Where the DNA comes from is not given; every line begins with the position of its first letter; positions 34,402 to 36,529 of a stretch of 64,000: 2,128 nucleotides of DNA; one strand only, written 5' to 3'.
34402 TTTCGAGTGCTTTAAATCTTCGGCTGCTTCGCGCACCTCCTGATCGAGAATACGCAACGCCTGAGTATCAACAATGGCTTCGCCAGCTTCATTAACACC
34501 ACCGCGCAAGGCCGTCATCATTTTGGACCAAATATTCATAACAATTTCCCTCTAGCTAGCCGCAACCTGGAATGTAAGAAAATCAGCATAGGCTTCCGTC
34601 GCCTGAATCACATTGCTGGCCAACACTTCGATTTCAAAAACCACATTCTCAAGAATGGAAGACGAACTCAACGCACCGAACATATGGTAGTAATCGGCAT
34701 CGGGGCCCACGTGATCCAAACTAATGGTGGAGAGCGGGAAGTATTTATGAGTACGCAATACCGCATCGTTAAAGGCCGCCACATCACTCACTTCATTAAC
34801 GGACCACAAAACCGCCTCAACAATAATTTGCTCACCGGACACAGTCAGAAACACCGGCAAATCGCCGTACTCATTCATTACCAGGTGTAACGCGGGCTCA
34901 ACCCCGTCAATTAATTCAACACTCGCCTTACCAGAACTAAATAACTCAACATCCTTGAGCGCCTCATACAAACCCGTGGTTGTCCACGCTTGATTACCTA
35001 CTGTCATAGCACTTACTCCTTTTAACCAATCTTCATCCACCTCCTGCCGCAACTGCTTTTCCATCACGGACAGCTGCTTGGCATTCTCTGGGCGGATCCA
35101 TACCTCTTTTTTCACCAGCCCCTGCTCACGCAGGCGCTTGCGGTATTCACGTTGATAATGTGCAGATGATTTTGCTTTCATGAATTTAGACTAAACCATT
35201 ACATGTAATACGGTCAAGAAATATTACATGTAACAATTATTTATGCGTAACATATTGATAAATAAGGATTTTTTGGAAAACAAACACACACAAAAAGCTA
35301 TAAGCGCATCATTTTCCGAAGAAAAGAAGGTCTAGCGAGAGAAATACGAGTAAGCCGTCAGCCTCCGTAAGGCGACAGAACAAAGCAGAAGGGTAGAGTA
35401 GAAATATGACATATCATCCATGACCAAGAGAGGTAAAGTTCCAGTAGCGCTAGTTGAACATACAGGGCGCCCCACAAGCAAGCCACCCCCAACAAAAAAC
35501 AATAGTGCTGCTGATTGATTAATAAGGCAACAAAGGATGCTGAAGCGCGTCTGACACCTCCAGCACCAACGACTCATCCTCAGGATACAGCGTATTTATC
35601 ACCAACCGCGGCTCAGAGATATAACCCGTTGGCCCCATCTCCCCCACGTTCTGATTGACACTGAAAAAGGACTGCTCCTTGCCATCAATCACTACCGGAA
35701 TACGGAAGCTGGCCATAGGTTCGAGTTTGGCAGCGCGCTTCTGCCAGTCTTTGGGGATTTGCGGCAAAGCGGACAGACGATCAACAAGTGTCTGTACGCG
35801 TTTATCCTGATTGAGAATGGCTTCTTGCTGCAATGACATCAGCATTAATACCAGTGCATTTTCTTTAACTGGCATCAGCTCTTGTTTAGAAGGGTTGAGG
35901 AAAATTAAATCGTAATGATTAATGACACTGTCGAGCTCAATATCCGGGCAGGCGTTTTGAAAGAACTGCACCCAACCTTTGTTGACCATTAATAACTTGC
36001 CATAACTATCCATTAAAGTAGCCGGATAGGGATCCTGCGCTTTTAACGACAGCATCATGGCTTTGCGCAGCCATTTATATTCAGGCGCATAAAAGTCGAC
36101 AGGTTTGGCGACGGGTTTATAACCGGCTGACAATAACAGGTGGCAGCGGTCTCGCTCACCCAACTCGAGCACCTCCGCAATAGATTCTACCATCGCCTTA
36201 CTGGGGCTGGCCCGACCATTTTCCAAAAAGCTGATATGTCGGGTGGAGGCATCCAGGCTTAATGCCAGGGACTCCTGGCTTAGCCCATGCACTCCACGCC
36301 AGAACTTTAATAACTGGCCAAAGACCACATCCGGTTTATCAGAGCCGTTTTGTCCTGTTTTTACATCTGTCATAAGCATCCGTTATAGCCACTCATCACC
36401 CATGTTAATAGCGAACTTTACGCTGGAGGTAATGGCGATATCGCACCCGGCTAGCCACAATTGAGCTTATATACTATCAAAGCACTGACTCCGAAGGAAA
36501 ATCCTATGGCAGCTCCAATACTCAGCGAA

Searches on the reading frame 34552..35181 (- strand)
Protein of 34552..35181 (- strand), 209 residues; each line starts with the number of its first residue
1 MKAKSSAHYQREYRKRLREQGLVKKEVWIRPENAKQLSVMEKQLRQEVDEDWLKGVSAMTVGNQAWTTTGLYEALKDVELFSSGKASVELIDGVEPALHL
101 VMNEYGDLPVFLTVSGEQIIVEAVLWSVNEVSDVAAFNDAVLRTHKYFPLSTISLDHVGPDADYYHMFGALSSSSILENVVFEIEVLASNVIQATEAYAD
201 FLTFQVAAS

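Call 4: search_protein_families(library=pfam, proteins=[window:34552-35181:-], max_evalue=0.01)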
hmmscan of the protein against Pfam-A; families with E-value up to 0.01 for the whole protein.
window:34552-35181:- (209 aa): 1 family
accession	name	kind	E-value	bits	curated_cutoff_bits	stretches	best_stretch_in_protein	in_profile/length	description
PF09938.14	DUF2170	-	2e-52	177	27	1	65-202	1-137/137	Uncharacterized protein conserved in bacteria (DUF2170)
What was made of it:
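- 34552..35181 (-): g1: BacA/YjfI-like protein, 209 aa. It has an N-terminal domain of about 55 aa (MazE-like, candidate DNA-binding) followed by a DUF2170 (CesT/Tir-like chaperone fold) domain. Pfam DUF2170 E 2e-52 (call 4).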

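Call 5: search_protein_families(library=ncbifam, proteins=[window:34552-35181:-], max_evalue=0.01)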
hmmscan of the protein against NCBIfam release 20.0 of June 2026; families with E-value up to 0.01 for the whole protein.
window:34552-35181:- (209 aa): 2 families
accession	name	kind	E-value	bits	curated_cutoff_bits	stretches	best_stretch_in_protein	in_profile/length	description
NF050185.1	BflmRegBacAPseudo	equivalog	2.7e-96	320.9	300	1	1-203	1-203/206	biofilm formation regulator BacA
NF041430.1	UrfF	equivalog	0.00075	19.5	100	1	3-50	14-61/68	plasmid repression protein F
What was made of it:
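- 34552..35181 (-): NCBIfam BacA equivalog 320.9 bits, cut-off 300 (call 5).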

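Call 6: search_protein_families(library=padloc, proteins=[window:34552-35181:-], max_evalue=0.01)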
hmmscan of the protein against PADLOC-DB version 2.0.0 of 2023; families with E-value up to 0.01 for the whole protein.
window:34552-35181:- (209 aa): 0 families

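Call 79: search_solved_structures(query=window:34552-35181:-, max_evalue=1, show_alignments=1)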
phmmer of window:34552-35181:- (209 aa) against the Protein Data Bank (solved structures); distinct sequences matched with E-value up to 1: 4.
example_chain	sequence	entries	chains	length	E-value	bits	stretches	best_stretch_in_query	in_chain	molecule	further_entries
8q8o_A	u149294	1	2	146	3.6e-42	147.3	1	64-203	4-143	DUF2170 family protein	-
5xr3_A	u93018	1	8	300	0.42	13.4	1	72-168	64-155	Protein/nucleic acid deglycase HchA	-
5xr2_A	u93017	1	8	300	0.43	13.4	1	72-168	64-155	Protein/nucleic acid deglycase HchA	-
3o7m_A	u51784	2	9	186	0.86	12.4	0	52-99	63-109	Hypoxanthine phosphoribosyltransferase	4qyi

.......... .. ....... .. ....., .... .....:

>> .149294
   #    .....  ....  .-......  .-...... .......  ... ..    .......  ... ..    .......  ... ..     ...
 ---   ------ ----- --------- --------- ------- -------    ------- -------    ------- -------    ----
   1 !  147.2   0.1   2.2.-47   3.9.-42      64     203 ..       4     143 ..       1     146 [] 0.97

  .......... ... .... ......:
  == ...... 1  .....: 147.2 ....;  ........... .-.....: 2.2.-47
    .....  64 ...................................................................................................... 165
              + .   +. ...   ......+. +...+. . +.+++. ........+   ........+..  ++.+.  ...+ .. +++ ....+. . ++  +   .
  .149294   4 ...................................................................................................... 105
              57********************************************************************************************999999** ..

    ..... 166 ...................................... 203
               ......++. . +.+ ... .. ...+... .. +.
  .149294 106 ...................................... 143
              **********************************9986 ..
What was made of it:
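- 34552..35181 (-): PDB 8q8o (P. aeruginosa DUF2170 protein) matches residues 64-203 only, E 4e-42 (call 79).
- On bac / PspA-flotillin-AAA+ operon family: PDB 8q8o E 4e-42 (call 79).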

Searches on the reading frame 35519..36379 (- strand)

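Call 22: search_protein_families(library=pfam, proteins=[window:35519-36379:-], max_evalue=10)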
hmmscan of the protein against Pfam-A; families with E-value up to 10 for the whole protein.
window:35519-36379:- (286 aa): 4 families
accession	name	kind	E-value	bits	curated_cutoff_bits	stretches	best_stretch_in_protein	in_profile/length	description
PF17765.7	MLTR_LBD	-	3.7e-10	40.5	26.3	1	105-223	2-120/168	MmyB-like transcription regulator ligand binding domain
PF13560.12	HTH_31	-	1.2e-07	32.4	27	1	20-79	2-62/64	Helix-turn-helix domain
PF01381.28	HTH_3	-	1.5e-07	31.7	23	1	31-73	8-50/55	Helix-turn-helix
PF12844.13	HTH_19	-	0.00059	20.1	30.2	1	21-72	1-52/64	Helix-turn-helix domain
